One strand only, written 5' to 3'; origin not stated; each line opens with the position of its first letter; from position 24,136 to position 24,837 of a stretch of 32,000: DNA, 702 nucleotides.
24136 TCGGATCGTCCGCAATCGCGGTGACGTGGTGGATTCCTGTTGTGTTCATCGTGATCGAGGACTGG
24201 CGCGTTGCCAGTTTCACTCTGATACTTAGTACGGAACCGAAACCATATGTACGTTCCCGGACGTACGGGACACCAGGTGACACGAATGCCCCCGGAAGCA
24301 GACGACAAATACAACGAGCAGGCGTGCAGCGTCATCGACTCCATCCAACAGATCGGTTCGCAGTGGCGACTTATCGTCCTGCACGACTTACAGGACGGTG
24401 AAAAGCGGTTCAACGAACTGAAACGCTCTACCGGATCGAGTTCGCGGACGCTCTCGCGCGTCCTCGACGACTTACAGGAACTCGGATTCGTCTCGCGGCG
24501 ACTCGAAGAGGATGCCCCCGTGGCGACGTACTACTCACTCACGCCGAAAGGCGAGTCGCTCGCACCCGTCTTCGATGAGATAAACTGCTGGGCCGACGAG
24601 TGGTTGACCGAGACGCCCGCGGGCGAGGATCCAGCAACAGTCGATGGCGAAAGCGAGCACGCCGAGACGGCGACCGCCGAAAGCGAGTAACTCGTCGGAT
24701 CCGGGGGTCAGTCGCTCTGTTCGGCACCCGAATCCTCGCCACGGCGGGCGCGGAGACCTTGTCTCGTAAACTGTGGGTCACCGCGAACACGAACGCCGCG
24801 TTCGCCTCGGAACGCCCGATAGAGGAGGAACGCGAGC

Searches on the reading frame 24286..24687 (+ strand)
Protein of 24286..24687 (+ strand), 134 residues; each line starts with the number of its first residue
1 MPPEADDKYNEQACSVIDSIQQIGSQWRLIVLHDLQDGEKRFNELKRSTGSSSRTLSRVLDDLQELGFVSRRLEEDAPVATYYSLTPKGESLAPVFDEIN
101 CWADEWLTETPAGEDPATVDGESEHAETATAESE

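Call 78: search_protein_families(library=pfam, max_evalue=0.00001, proteins=[window:24286-24687:+])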
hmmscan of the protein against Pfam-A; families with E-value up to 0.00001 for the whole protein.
seq(134 aa): 2 families
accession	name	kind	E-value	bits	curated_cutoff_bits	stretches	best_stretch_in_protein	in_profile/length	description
PF01638.23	HxlR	-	3.3e-21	75.4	20.8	1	23-109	2-89/91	HxlR-like helix-turn-helix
PF25213.1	HVO_A0261_N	-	1.1e-08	35.2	35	1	23-99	8-77/86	HVO_A0261 N-terminal domain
